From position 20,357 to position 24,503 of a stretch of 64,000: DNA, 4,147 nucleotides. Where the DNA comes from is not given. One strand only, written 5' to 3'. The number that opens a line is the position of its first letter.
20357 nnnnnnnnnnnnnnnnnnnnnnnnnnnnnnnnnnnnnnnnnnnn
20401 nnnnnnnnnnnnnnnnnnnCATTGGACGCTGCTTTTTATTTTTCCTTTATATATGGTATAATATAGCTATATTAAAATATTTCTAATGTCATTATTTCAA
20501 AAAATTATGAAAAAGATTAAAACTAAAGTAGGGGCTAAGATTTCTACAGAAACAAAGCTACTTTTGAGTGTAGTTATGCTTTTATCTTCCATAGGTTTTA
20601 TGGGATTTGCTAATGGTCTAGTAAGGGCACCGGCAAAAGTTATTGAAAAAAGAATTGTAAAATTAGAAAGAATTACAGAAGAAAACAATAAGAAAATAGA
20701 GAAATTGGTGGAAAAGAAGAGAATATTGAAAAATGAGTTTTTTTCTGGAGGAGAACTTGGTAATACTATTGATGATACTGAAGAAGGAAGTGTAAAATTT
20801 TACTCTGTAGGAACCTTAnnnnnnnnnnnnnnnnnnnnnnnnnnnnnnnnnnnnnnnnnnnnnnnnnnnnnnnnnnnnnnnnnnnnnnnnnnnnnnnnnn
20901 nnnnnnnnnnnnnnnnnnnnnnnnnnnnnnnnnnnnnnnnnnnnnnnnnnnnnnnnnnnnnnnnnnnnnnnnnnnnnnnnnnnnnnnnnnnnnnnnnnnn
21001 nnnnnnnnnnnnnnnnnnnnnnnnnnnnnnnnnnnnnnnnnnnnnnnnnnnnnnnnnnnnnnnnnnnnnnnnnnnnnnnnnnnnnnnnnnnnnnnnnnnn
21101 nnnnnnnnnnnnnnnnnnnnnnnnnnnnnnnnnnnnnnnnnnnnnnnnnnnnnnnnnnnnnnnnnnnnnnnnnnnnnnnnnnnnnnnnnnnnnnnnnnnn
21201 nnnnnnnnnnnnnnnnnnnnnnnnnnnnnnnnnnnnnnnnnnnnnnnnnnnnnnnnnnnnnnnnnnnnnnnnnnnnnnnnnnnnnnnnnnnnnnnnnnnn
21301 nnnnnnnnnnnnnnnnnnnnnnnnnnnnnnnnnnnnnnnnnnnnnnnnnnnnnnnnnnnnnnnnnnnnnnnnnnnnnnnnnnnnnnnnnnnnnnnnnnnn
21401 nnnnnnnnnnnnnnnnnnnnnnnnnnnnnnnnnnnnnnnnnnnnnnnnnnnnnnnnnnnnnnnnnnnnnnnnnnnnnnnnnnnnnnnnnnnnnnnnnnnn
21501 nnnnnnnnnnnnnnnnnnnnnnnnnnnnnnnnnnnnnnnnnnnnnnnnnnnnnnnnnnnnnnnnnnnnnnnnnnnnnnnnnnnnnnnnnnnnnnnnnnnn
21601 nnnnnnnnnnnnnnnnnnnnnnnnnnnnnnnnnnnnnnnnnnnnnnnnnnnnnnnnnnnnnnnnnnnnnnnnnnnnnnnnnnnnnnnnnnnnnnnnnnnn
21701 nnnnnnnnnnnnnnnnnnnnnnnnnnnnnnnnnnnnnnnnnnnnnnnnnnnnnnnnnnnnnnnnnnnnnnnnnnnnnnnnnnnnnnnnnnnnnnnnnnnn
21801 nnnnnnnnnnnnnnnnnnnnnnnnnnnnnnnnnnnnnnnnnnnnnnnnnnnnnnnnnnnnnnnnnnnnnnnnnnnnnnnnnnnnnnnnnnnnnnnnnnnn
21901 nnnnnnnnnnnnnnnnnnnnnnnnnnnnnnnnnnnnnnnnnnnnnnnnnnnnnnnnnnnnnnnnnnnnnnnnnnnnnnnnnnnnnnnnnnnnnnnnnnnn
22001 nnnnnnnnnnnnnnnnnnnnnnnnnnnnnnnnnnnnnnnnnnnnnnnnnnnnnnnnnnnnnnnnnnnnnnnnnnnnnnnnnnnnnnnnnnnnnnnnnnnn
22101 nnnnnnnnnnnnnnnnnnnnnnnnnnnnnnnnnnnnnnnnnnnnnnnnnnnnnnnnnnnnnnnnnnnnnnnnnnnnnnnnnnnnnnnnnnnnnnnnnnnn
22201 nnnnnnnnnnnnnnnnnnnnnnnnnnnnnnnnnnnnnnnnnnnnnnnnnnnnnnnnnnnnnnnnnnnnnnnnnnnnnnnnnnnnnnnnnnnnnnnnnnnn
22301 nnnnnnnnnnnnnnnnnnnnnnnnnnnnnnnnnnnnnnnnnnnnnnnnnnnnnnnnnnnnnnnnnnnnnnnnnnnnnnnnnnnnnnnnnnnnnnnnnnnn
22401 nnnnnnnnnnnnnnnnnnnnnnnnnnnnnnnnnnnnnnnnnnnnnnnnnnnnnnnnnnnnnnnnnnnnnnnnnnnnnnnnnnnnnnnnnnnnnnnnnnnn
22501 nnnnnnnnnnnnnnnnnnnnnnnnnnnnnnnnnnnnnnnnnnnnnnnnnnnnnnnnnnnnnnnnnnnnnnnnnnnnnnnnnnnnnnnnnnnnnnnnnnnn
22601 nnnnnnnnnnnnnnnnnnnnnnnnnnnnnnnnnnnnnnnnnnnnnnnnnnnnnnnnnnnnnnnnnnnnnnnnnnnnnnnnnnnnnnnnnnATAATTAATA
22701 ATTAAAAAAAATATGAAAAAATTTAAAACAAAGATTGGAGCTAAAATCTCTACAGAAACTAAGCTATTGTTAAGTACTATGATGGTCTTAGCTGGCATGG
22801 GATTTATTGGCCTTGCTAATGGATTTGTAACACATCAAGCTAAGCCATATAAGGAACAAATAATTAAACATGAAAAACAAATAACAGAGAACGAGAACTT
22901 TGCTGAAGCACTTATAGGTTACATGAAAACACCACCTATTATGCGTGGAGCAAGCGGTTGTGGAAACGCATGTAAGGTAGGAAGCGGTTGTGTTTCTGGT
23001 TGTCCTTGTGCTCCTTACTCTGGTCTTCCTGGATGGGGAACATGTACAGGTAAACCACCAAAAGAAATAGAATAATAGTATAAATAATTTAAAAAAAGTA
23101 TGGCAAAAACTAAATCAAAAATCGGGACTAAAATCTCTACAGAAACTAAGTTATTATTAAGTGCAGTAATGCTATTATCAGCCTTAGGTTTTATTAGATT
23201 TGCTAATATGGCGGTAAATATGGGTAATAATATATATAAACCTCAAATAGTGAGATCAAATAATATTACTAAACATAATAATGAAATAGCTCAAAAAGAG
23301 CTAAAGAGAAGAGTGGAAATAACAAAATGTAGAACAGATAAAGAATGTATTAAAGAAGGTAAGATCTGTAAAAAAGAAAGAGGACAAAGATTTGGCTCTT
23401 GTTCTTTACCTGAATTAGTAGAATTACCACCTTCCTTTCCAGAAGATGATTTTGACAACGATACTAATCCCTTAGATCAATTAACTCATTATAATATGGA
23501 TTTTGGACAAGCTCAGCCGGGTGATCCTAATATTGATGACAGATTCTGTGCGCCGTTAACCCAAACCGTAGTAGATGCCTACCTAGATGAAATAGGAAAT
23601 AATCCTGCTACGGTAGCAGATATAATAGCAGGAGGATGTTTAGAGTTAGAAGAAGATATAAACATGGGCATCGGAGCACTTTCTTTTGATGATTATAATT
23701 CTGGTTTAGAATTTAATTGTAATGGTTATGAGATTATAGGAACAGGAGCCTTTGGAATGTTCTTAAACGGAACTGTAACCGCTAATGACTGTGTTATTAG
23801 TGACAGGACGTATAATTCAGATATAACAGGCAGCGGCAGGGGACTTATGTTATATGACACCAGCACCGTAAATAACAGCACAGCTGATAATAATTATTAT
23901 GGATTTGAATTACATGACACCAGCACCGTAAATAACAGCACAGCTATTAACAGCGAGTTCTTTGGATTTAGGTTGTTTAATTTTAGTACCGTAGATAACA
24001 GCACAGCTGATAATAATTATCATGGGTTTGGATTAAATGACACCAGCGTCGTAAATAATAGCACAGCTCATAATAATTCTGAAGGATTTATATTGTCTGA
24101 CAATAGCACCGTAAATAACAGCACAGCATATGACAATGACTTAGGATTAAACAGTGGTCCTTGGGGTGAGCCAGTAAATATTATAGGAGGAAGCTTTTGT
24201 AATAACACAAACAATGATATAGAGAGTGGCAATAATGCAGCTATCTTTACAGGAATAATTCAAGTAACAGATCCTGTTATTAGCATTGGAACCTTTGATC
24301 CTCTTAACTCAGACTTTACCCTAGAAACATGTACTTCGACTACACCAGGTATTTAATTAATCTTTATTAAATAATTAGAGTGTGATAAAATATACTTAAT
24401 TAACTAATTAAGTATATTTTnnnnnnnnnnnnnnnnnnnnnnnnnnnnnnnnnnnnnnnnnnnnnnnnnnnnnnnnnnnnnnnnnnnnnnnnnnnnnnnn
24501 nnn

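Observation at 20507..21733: Bacterial protein with eukaryotic ADAMTS-like CGVCGGD(G/N)SSC cysteine-rich repeats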

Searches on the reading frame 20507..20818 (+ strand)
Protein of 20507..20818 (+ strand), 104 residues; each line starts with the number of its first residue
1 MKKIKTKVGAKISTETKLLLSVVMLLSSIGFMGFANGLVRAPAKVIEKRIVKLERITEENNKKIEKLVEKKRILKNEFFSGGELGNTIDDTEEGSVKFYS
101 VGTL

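Call 35: find_homologous_proteins(query=window:20507-20818:+, max_evalue=0.01)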
Query seq(104 aa): 44 candidates shared short words with the query, none scored E <= 0.01.

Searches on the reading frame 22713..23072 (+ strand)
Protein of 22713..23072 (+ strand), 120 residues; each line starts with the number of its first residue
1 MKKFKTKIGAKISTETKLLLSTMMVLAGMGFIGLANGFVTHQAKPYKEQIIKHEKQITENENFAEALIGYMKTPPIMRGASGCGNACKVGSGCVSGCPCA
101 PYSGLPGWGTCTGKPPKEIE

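Call 3: search_protein_families(library=pfam, proteins=[window:22713-23072:+], max_evalue=1)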
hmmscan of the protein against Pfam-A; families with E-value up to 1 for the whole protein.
window:22713-23072:+ (120 aa): 0 families

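Call 9: list_cluster_members(proteins=[P0001, window:22713-23072:+, window:23100-24353:+])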
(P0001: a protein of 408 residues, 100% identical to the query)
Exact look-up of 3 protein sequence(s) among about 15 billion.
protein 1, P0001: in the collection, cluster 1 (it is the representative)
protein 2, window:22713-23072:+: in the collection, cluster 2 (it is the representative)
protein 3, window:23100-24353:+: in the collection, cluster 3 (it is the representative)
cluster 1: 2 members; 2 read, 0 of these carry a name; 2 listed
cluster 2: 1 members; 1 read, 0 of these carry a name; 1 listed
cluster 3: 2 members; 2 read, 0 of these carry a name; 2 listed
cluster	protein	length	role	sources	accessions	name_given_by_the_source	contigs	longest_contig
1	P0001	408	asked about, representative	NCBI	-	-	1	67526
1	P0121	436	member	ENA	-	-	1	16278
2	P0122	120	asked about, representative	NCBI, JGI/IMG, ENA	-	-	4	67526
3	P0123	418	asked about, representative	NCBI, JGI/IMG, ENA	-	-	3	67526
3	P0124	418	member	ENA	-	-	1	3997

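Call 12: search_protein_families(library=ncbifam, proteins=[window:22713-23072:+], max_evalue=1)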
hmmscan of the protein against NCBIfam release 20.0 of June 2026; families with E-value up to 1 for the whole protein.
window:22713-23072:+ (120 aa): 2 families
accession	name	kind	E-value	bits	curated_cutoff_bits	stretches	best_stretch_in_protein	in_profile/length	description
NF004606.0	PRK05934.1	equivalog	0.087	12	297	1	7-63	241-294/341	type III secretion system protein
NF009666.0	PRK13187.1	equivalog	0.19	10.8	423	1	59-96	206-243/305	UDP-3-O-acyl N-acetylglycosamine deacetylase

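Call 13: search_protein_families(library=pfam, proteins=[P0121], max_evalue=1)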
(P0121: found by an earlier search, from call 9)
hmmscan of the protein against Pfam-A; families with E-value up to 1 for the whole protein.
P0121 (436 aa): 0 families

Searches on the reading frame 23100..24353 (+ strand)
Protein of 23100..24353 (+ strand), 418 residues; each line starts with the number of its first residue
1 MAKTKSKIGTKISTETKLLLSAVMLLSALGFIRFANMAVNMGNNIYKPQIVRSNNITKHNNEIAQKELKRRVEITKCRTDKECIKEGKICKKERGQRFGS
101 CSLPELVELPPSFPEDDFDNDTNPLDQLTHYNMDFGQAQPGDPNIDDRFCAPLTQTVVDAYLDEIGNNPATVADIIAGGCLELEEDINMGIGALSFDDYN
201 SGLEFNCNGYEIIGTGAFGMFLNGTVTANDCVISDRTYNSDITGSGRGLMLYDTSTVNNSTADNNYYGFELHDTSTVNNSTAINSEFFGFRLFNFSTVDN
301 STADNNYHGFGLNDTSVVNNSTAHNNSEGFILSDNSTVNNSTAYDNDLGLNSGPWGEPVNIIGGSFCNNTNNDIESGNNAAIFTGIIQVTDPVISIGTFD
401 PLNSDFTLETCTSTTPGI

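Call 3: search_protein_families(library=pfam, proteins=[window:23100-24353:+], max_evalue=1)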
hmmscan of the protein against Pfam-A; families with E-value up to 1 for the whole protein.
window:23100-24353:+ (418 aa): 0 families

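Call 12: search_protein_families(library=ncbifam, proteins=[window:23100-24353:+], max_evalue=1)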
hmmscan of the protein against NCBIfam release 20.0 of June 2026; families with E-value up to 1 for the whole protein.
window:23100-24353:+ (418 aa): 0 families

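Call 13: search_protein_families(library=pfam, proteins=[P0121], max_evalue=1)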
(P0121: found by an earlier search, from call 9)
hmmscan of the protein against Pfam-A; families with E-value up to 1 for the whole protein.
P0121 (436 aa): 0 families
